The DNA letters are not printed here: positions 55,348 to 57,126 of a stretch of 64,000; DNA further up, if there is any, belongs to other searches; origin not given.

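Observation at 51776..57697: Polyprenyl-phosphate-linked glycan cluster with a processive QxxRW GT2 synthase and a GT-C transferase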

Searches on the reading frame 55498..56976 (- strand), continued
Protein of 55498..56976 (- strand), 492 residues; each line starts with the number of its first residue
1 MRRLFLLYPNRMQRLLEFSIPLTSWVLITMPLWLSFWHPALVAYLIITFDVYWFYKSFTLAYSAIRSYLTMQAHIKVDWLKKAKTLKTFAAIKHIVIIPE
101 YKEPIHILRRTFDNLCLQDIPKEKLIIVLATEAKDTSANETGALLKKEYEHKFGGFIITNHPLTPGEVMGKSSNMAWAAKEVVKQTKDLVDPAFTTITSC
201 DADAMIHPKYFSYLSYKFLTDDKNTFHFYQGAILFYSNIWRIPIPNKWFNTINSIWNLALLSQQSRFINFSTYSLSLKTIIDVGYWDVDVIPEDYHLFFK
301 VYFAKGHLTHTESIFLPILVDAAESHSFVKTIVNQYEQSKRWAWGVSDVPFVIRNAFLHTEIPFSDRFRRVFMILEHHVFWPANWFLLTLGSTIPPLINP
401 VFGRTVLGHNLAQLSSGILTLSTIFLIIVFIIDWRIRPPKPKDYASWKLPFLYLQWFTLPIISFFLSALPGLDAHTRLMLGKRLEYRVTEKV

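Call 85: list_cluster_members(proteins=[P0362, P0365, P0368, P0381, P0387, P0396, P0405, P0420, P0449, P0486])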
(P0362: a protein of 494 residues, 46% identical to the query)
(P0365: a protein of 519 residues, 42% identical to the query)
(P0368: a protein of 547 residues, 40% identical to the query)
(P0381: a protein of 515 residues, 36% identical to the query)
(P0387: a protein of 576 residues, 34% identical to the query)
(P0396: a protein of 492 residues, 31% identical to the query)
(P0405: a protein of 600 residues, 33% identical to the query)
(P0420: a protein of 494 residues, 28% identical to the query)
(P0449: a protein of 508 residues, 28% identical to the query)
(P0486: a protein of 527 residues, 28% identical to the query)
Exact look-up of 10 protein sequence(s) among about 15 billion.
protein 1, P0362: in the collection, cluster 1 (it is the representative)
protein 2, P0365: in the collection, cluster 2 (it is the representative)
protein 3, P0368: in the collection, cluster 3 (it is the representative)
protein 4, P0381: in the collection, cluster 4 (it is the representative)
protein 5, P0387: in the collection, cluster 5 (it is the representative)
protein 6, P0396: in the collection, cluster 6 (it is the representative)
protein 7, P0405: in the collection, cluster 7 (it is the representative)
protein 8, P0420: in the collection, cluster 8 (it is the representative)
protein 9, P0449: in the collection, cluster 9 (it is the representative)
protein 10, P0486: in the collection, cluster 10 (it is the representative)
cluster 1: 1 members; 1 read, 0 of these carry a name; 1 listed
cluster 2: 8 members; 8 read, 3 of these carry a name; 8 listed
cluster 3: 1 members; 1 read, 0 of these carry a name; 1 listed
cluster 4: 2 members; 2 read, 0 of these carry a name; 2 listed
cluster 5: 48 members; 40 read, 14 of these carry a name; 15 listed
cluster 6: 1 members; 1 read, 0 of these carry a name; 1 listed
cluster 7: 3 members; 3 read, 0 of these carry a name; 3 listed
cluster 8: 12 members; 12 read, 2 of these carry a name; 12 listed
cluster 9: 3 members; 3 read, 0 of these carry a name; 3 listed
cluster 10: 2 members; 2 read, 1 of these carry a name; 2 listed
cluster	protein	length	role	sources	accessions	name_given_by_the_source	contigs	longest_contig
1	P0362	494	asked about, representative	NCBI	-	-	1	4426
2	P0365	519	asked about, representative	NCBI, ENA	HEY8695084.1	MAG TPA: glycosyltransferase family 2 protein [Chloroflexota bacterium]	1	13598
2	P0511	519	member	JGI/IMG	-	hypothetical protein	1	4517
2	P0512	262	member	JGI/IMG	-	hypothetical protein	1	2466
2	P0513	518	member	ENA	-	-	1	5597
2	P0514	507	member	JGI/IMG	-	-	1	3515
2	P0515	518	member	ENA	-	-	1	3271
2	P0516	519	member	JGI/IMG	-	-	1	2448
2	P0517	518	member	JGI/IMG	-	-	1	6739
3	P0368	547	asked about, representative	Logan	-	-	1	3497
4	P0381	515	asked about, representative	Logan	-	-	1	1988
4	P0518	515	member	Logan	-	-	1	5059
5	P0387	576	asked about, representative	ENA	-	-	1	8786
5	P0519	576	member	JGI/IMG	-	hypothetical protein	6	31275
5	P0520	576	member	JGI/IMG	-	hypothetical protein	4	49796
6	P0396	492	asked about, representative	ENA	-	-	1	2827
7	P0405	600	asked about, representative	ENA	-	-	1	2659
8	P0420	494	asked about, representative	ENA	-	-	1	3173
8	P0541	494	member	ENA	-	-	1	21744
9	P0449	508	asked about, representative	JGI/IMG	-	-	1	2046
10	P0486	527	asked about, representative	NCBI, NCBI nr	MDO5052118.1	MAG: hypothetical protein Q4E05_04395 [Pseudoclavibacter sp.] | hypothetical protein [Pseudoclavibacter sp.]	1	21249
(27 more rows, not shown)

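Call 86: find_encoding_contigs(protein=P0365, flank=10000, max_places=2)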
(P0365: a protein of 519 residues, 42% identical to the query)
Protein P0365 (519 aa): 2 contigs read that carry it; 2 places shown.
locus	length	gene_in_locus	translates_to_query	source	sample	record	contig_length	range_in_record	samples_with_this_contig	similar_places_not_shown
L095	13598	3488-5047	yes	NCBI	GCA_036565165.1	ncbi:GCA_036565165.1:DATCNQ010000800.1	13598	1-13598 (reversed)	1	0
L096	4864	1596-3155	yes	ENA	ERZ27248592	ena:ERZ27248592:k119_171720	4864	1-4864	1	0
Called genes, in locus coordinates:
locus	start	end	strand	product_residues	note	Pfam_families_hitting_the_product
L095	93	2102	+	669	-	PF22745:Nlig-Ia, PF00633:HHH (faint), PF01653:DNA_ligase_aden, PF03120:OB_DNA_ligase, PF03119:DNA_ligase_ZBD, PF12826:HHH_2, PF14520:HHH_5 (weak), PF00533:BRCT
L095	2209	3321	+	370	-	PF00704:Glyco_hydro_18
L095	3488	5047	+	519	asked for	PF13632:Glyco_trans_2_3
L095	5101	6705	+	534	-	PF00501:AMP-binding, PF13193:AMP-binding_C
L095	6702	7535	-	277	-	PF00288:GHMP_kinases_N, PF08544:GHMP_kinases_C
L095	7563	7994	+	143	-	PF00364:Biotin_lipoyl, PF13375:RnfC_N (weak), PF25917:BSH_RND (faint)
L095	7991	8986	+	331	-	PF08545:ACP_syn_III, PF08541:ACP_syn_III_C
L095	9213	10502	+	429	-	PF08811:DUF1800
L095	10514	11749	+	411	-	PF07394:DUF1501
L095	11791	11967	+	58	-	-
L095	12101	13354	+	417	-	PF26549:Tricorn_N (faint), PF00930:DPPIV_N (faint), PF07676:PD40 (weak), PF26550:Tricorn_2nd (faint)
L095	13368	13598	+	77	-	PF01022:HTH_5 (weak)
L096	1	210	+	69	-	?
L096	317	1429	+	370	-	PF00704:Glyco_hydro_18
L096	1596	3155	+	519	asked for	PF13632:Glyco_trans_2_3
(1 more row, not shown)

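Call 87: find_encoding_contigs(protein=P0486, flank=10000, max_places=2)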
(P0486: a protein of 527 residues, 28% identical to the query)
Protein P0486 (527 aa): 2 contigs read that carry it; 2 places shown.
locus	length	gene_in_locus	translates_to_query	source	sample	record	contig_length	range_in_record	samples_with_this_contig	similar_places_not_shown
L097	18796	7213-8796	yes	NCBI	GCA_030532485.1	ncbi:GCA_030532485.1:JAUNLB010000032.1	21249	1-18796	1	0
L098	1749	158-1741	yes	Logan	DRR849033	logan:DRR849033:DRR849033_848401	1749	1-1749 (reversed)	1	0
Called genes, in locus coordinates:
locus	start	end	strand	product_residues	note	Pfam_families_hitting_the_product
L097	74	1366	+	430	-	PF12704:MacB_PCD, PF02687:FtsX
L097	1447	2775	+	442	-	PF04235:DUF418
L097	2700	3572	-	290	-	-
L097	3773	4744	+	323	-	PF00532:Peripla_BP_1, PF13407:Peripla_BP_4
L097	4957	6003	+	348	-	PF02653:BPD_transp_2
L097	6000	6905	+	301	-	PF00005:ABC_tran, PF13304:AAA_21 (faint)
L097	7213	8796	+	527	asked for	-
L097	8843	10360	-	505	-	PF00171:Aldedh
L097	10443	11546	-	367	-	PF04107:GCS2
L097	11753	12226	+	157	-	-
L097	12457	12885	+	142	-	PF00886:Ribosomal_S16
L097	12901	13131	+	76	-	PF13083:KH_KhpA-B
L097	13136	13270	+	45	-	PF01782:RimM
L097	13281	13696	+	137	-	PF24986:PRC_RimM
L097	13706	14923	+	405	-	-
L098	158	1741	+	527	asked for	-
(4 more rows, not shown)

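Call 88: find_encoding_contigs(protein=P0520, flank=8000, max_places=2)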
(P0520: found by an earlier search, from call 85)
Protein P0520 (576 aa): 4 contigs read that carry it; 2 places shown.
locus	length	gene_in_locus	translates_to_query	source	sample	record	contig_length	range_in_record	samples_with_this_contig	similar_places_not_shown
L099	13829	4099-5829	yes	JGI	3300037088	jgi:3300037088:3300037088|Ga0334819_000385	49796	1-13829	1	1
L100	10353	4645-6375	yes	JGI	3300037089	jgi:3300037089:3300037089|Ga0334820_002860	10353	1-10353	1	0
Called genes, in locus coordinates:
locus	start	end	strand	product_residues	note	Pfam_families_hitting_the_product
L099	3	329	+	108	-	?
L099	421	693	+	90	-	PF01084:Ribosomal_S18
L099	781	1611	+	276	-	PF01925:TauE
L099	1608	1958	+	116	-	PF07843:DUF1634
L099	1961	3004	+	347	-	PF01699:Na_Ca_ex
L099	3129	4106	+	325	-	PF01063:Aminotran_4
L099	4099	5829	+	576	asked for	PF13632:Glyco_trans_2_3 (faint)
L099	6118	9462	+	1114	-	PF00133:tRNA-synt_1, PF08264:Anticodon_1, PF19302:DUF5915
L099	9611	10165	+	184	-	PF01252:Peptidase_A8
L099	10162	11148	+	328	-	PF00849:PseudoU_synth_2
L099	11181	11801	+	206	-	PF00625:Guanylate_kin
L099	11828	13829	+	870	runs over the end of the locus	PF17764:PriA_3primeBD, PF00270:DEAD, PF04851:ResIII, PF18319:Zn_ribbon_PriA (weak), PF00271:Helicase_C, PF18074:PriA_C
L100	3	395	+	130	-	?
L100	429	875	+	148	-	PF00436:SSB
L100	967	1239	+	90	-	PF01084:Ribosomal_S18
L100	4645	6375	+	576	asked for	PF13632:Glyco_trans_2_3 (faint)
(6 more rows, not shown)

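Call 89: find_encoding_contigs(protein=P0541, flank=8000, max_places=2)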
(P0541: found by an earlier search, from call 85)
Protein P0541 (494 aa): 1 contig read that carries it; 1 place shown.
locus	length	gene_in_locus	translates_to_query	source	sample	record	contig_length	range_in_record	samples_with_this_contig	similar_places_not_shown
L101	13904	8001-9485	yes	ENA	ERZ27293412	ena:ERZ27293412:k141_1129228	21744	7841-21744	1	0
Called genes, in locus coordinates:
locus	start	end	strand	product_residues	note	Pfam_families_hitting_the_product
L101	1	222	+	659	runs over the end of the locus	PF01935:DUF87, PF12846:AAA_10, PF19044:P-loop_TraG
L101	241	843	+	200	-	PF00081:Sod_Fe_N, PF02777:Sod_Fe_C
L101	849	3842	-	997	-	PF00580:UvrD-helicase, PF01443:Viral_helicase1 (faint), PF13245:AAA_19, PF13361:UvrD_C, PF13538:UvrD_C_2 (faint), PF12705:PDDEXK_1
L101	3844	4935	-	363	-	PF02646:RmuC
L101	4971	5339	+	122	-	-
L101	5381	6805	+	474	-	PF00133:tRNA-synt_1, PF01406:tRNA-synt_1e, PF09334:tRNA-synt_1g, PF00133:tRNA-synt_1, PF01406:tRNA-synt_1e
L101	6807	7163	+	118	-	-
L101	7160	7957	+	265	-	PF01026:TatD_DNase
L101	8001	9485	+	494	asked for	-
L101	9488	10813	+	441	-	-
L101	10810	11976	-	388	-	PF02412:TSP_3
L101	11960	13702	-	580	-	PF10101:DUF2339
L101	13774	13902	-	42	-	?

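Call 90: find_encoding_contigs(protein=P0362, flank=8000, max_places=1)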
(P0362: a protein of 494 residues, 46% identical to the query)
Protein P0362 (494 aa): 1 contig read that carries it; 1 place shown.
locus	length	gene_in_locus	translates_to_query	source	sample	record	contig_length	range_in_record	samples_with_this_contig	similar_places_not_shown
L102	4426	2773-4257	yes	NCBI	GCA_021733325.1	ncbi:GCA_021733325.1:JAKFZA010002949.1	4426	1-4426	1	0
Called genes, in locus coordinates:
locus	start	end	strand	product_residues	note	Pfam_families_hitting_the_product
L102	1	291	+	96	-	?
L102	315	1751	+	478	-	PF00133:tRNA-synt_1, PF01406:tRNA-synt_1e (weak), PF09334:tRNA-synt_1g, PF00133:tRNA-synt_1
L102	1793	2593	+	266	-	PF01026:TatD_DNase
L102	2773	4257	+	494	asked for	PF13632:Glyco_trans_2_3 (weak)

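Call 92: list_cluster_members(proteins=[P0361, P0364, P0366, P0367, P0369, P0370, P0373, P0374, P0376, P0383])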
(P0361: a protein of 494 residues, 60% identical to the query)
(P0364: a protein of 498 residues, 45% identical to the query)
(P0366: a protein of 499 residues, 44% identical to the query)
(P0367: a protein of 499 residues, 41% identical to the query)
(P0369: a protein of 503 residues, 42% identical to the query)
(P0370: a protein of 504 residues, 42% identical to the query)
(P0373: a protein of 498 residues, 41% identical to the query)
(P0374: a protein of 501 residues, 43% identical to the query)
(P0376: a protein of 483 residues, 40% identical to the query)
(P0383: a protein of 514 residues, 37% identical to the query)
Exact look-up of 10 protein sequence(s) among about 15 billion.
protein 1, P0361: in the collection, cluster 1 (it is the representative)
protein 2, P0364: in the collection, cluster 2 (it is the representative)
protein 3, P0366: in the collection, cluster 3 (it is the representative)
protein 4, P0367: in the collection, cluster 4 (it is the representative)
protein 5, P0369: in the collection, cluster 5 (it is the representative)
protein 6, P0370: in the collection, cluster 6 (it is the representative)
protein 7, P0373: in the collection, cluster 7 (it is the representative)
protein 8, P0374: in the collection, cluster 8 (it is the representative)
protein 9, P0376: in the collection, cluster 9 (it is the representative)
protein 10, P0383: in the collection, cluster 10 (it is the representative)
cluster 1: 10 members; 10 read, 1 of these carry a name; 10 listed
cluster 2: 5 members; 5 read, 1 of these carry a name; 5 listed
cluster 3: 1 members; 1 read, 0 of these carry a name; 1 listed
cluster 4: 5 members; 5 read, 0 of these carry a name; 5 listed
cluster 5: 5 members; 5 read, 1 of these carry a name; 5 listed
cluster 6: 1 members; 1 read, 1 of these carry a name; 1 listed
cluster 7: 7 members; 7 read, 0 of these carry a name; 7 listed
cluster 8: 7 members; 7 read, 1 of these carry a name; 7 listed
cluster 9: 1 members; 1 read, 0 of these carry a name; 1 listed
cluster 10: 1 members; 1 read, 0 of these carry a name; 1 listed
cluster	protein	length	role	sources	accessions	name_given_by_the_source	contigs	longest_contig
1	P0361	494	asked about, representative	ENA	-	-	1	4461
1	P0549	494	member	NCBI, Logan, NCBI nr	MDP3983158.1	MAG: glycosyltransferase family 2 protein [bacterium] | glycosyltransferase family 2 protein [bacterium]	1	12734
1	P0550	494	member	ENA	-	-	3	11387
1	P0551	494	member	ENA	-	-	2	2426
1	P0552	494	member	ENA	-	-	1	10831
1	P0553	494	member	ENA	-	-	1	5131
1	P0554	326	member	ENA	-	-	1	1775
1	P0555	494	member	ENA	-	-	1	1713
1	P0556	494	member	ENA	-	-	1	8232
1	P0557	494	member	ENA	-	-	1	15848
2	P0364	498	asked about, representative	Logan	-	-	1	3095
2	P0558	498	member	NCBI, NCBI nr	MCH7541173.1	hypothetical protein IH981_00115 [Patescibacteria group bacterium] | hypothetical protein [Patescibacteria group bacterium]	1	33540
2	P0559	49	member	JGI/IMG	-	-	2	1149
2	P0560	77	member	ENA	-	-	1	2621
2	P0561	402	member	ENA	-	-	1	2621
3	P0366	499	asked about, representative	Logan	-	-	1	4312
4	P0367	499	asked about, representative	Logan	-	-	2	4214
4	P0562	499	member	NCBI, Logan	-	-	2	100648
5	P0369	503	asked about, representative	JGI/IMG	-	hypothetical protein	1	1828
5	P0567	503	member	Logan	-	-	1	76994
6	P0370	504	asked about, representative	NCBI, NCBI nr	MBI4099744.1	glycosyltransferase family 2 protein [Candidatus Microgenomates bacterium]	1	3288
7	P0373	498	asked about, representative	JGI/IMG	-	-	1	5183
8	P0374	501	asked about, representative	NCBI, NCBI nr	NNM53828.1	MAG: hypothetical protein HKM05_03800 [Spirochaetales bacterium] | hypothetical protein [Spirochaetales bacterium]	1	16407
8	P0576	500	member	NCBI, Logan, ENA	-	-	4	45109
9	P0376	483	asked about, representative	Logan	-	-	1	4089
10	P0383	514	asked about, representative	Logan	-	-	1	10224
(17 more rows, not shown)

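Call 93: find_encoding_contigs(protein=P0558, flank=8000, max_places=1)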
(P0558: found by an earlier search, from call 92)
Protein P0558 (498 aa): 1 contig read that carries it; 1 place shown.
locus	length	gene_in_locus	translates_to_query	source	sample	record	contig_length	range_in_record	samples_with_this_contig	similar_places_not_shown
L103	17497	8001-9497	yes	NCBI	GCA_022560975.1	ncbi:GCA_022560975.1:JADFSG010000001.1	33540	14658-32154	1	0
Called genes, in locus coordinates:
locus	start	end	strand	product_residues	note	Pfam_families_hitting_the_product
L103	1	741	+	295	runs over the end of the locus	PF02388:FemAB, PF13480:Acetyltransf_6, PF02388:FemAB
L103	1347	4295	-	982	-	PF00580:UvrD-helicase, PF01443:Viral_helicase1 (faint), PF13245:AAA_19, PF13604:AAA_30 (weak), PF13361:UvrD_C, PF13538:UvrD_C_2 (faint), PF12705:PDDEXK_1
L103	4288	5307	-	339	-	PF02646:RmuC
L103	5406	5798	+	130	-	-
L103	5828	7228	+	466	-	PF00133:tRNA-synt_1, PF01406:tRNA-synt_1e (weak), PF09334:tRNA-synt_1g, PF00133:tRNA-synt_1, PF01406:tRNA-synt_1e (weak)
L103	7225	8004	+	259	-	PF01026:TatD_DNase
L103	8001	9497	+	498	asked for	PF13632:Glyco_trans_2_3 (weak)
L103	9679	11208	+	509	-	PF13231:PMT_2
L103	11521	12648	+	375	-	PF00953:Glycos_transf_4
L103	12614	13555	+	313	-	PF01040:UbiA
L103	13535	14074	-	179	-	-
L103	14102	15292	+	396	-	PF08308:PEGA, PF06347:SH3_4 (weak), PF08239:SH3_3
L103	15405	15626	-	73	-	-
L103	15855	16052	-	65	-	PF00313:CSD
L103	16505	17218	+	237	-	PF01551:Peptidase_M23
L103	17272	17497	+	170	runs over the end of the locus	PF07920:DUF1684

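Call 94: find_encoding_contigs(protein=P0562, flank=8000, max_places=1)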
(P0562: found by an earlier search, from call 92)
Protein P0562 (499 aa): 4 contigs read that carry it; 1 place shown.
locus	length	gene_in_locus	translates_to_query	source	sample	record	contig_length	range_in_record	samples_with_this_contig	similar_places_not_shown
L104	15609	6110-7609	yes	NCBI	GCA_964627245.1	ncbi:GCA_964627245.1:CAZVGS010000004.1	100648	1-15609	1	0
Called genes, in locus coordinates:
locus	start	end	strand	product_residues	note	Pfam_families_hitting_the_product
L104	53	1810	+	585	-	PF00009:GTP_EFTU, PF22042:EF-G_D2 (faint), PF03144:GTP_EFTU_D2, PF00679:EFG_C, PF06421:LepA_C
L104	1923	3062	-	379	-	-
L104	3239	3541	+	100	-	PF00166:Cpn10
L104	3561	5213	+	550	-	PF00118:Cpn60_TCP1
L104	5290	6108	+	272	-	PF01026:TatD_DNase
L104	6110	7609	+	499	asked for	-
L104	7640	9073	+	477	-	PF27757:Competence-induced_Ccs4_N (weak), PF13231:PMT_2 (weak)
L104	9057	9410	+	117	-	-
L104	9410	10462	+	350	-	PF00953:Glycos_transf_4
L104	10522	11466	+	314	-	PF01040:UbiA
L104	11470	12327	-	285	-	PF08308:PEGA, PF08239:SH3_3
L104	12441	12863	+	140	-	PF00011:HSP20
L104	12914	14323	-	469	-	PF00133:tRNA-synt_1, PF09334:tRNA-synt_1g, PF00133:tRNA-synt_1, PF01406:tRNA-synt_1e (weak)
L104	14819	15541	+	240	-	PF01628:HrcA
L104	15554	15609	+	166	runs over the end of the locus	PF01025:GrpE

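Call 95: find_encoding_contigs(protein=P0567, flank=8000, max_places=1)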
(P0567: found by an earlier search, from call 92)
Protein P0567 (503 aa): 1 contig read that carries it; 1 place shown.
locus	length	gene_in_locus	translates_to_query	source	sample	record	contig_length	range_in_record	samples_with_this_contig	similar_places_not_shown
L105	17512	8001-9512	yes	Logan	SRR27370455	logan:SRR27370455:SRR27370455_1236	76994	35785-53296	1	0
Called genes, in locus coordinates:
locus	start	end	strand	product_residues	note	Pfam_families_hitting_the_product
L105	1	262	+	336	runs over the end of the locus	PF02388:FemAB, PF13480:Acetyltransf_6 (weak), PF02388:FemAB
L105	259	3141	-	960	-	PF00580:UvrD-helicase, PF01443:Viral_helicase1 (faint), PF13245:AAA_19, PF13604:AAA_30 (faint), PF13361:UvrD_C, PF10926:DUF2800 (weak), PF12705:PDDEXK_1, PF01930:Cas_Cas4 (weak), +1 more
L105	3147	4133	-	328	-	PF02646:RmuC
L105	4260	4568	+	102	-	-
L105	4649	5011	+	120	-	PF01371:Trp_repressor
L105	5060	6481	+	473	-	PF09334:tRNA-synt_1g, PF00133:tRNA-synt_1, PF01406:tRNA-synt_1e (weak), PF08264:Anticodon_1 (weak)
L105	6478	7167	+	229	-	PF05050:Methyltransf_21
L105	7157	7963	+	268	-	PF01026:TatD_DNase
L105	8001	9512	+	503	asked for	-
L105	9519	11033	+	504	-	-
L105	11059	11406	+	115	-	-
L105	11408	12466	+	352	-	PF00953:Glycos_transf_4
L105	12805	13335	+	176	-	-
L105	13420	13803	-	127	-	PF07883:Cupin_2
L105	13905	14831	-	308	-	PF08308:PEGA, PF08239:SH3_3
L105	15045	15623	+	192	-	PF01551:Peptidase_M23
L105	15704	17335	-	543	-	PF00118:Cpn60_TCP1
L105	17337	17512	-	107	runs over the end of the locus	PF00166:Cpn10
